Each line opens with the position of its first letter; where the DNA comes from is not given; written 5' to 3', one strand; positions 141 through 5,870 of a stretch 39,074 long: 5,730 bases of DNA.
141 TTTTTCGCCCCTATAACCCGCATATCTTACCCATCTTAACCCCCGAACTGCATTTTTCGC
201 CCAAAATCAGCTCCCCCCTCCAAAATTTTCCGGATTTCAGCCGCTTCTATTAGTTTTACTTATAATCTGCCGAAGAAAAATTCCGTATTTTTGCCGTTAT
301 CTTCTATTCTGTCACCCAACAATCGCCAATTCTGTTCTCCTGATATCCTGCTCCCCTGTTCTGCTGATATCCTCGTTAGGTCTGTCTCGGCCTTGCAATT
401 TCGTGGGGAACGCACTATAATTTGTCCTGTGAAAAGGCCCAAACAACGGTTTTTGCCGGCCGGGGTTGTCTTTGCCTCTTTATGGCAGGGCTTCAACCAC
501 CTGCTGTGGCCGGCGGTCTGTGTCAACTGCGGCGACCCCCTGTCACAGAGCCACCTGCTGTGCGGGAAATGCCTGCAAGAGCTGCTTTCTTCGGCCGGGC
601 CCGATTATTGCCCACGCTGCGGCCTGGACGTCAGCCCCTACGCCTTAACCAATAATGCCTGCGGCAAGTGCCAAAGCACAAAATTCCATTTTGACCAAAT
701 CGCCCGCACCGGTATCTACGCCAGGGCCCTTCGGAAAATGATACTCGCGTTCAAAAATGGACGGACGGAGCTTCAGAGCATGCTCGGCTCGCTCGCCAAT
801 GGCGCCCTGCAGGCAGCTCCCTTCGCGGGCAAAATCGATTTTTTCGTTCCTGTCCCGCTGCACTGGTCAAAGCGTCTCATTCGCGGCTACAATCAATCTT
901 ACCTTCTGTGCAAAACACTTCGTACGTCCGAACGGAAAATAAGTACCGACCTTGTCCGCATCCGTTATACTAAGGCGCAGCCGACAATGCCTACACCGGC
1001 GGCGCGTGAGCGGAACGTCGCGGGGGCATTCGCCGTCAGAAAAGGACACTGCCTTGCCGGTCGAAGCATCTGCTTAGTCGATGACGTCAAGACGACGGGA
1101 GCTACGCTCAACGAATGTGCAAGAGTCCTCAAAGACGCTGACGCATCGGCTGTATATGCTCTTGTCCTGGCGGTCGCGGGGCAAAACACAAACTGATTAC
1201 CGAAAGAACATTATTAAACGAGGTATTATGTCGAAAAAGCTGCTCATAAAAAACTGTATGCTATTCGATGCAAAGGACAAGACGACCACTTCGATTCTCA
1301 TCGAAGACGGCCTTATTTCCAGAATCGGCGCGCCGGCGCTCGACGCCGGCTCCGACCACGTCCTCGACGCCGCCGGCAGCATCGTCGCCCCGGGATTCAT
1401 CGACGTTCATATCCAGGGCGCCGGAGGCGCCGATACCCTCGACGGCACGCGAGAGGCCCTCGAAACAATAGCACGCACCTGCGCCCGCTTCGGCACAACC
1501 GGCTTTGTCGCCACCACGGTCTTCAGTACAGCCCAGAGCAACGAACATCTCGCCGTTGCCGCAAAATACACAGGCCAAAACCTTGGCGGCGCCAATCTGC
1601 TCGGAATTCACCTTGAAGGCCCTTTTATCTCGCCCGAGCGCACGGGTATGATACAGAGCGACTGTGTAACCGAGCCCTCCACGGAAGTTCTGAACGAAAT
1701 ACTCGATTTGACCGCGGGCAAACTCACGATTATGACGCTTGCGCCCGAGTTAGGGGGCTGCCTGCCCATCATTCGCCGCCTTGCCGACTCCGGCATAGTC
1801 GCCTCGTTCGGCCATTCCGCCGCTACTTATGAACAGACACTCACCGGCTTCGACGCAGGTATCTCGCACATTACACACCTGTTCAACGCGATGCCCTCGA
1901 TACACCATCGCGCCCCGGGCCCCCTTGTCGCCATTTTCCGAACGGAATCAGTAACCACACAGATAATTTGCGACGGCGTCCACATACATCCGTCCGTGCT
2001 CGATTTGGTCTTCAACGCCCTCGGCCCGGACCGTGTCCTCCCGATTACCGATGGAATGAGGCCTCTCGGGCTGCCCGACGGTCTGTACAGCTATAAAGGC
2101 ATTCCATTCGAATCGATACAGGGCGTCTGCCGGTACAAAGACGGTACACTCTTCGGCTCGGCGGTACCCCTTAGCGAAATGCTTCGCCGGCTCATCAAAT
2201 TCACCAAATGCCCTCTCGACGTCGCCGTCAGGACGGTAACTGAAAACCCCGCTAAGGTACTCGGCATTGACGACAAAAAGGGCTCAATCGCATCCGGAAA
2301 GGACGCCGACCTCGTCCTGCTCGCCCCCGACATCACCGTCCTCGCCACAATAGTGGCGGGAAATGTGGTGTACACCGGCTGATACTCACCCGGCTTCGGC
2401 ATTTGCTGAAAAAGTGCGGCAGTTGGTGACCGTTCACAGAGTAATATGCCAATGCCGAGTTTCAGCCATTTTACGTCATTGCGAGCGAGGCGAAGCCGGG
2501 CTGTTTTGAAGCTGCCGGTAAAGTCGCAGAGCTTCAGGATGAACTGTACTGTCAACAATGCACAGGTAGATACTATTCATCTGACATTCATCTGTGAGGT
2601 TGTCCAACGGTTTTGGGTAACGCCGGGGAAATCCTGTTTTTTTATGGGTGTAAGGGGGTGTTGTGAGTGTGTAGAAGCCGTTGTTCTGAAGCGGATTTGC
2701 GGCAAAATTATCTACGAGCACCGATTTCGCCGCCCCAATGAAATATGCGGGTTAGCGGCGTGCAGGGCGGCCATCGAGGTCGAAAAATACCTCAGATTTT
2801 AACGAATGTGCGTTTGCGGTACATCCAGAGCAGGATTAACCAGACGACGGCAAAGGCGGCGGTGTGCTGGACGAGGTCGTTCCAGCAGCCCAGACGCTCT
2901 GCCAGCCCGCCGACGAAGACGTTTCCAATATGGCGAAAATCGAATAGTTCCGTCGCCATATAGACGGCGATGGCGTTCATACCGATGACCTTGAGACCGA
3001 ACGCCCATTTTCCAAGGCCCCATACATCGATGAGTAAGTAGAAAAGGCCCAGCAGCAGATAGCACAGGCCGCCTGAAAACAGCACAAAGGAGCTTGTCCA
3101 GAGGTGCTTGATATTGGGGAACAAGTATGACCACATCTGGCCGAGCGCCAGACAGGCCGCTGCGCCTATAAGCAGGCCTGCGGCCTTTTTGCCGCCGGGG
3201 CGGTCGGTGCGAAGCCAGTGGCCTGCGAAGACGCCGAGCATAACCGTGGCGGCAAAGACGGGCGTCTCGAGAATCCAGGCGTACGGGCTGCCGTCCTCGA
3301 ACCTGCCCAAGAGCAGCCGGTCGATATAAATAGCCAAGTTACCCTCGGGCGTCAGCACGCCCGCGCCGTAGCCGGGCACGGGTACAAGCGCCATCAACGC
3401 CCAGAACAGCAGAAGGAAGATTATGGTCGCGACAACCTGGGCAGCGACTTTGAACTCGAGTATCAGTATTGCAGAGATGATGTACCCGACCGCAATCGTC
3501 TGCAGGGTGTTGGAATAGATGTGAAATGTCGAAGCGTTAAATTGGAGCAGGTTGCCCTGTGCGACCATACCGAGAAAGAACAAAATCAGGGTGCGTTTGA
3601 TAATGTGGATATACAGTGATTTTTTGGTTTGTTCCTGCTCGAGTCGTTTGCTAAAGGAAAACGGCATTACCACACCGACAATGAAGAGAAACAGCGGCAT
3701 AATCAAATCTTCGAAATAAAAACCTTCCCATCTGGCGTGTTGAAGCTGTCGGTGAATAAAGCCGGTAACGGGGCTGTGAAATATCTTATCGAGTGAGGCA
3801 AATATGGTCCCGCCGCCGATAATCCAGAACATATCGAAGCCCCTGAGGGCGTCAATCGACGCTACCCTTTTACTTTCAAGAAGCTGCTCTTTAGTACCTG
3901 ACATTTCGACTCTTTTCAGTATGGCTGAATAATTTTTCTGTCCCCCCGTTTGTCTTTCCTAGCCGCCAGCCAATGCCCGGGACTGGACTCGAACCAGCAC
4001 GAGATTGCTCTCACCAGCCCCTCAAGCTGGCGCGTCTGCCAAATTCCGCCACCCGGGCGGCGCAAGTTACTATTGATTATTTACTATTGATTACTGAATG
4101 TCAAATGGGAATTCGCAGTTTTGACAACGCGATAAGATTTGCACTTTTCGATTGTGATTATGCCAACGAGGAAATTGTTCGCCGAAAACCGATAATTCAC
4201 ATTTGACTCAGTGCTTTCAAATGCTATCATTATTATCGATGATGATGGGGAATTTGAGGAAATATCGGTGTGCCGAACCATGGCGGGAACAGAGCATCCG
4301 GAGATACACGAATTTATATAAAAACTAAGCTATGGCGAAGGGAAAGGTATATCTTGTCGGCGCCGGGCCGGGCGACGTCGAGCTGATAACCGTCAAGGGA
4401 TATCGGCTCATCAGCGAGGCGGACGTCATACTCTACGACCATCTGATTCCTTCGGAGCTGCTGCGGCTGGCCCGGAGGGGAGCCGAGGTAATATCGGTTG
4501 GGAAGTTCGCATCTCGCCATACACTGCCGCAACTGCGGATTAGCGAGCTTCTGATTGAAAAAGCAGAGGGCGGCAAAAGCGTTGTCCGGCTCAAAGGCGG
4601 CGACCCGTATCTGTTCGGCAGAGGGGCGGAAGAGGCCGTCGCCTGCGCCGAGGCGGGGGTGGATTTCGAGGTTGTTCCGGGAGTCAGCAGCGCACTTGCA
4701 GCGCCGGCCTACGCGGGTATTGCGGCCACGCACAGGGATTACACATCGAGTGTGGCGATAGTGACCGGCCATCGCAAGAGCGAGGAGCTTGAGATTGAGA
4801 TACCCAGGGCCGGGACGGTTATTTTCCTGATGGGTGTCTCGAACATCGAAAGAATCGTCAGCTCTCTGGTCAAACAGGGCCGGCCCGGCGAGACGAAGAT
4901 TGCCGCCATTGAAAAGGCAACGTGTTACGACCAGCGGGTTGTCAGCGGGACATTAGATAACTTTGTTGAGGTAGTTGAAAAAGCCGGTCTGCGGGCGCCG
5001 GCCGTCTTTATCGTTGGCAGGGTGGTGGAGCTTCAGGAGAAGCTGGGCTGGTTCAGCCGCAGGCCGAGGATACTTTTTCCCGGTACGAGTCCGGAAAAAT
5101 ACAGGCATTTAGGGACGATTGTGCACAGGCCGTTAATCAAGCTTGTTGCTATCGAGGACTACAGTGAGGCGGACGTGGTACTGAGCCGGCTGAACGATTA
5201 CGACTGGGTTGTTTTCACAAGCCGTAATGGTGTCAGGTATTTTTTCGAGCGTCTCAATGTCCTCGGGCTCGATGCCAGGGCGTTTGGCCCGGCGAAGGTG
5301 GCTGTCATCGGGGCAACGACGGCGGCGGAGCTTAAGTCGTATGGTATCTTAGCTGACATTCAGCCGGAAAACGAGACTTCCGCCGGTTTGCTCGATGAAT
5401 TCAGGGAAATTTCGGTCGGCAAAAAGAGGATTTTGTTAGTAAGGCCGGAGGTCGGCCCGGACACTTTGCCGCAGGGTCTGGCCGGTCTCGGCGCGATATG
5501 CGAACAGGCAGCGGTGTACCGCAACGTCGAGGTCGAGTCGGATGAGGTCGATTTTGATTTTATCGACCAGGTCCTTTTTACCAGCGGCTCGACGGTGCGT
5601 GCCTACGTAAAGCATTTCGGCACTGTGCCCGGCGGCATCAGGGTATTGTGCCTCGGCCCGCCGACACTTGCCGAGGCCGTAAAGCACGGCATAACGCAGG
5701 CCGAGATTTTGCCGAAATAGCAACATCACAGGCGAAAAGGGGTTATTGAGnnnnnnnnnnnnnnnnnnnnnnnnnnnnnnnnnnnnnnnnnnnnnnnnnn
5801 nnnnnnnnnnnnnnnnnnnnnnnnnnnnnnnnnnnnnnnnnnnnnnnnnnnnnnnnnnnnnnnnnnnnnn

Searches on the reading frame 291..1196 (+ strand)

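Call 71: search_protein_families(library=pfam, proteins=[window:291-1196:+], max_evalue=0.0001)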
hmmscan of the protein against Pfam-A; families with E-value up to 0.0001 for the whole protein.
window:291-1196:+ (301 aa): 2 families
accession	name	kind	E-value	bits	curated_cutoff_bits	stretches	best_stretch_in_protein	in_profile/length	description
PF18912.6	DZR_2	-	1.7e-09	37.8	27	1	70-128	3-56/56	Double zinc ribbon domain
PF00156.33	Pribosyltran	-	1.4e-05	24.9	26.3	1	223-294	61-124/158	Phosphoribosyl transferase domain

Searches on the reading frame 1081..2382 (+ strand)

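Call 71: search_protein_families(library=pfam, proteins=[window:1081-2382:+], max_evalue=0.0001)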
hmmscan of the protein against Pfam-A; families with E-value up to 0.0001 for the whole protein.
window:1081-2382:+ (433 aa): 2 families
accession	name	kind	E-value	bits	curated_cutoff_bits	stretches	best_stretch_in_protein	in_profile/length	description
PF01979.26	Amidohydro_1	-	2e-25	90.2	25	1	101-430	1-345/345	Amidohydrolase family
PF07969.17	Amidohydro_3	-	9.6e-16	58.7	29.7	1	374-431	404-472/472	Amidohydrolase family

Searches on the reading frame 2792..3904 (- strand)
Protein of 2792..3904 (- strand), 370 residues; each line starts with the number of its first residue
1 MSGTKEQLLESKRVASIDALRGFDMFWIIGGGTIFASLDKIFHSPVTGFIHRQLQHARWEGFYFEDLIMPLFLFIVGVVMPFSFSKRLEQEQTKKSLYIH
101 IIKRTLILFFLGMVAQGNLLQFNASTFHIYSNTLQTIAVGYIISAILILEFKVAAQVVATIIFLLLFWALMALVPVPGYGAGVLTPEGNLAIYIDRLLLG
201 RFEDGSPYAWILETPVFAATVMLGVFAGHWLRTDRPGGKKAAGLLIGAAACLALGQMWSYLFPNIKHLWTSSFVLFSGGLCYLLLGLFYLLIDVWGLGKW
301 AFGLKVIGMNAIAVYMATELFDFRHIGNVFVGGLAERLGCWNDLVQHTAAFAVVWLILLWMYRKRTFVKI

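Call 71: search_protein_families(library=pfam, proteins=[window:2792-3904:-], max_evalue=0.0001)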
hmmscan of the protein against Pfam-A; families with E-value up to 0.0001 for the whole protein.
window:2792-3904:- (370 aa): 2 families
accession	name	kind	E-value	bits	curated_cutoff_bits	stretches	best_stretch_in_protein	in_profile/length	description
PF16401.11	DUF5009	-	2.3e-06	27.6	25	1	13-175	1-165/260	Domain of unknown function (DUF5009)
PF01757.29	Acyl_transf_3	-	5.2e-06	26.2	31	1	15-316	2-284/326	Acyltransferase domain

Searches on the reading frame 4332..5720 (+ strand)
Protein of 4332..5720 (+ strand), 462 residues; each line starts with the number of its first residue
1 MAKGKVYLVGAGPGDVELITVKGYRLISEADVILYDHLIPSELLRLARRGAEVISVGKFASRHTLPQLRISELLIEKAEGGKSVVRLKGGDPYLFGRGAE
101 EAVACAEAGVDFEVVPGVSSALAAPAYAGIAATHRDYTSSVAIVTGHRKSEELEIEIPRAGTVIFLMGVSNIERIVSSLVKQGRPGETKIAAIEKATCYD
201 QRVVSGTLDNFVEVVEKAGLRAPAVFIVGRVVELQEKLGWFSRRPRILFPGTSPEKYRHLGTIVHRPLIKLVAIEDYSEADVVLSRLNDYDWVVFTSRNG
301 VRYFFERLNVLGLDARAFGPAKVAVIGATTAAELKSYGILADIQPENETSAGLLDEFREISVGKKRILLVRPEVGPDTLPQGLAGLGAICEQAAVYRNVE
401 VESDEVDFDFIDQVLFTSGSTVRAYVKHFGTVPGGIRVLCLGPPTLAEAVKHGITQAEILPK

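Call 71: search_protein_families(library=pfam, proteins=[window:4332-5720:+], max_evalue=0.0001)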
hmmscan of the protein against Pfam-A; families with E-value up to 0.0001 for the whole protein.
window:4332-5720:+ (462 aa): 2 families
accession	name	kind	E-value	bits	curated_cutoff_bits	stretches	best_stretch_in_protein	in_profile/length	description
PF00590.25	TP_methylase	-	8.4e-50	170.1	27.8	1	5-210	1-210/212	Tetrapyrrole (Corrin/Porphyrin) Methylases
PF02602.20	HEM4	-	6.7e-46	156.7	27.5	1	261-456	12-217/231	Uroporphyrinogen-III synthase HemD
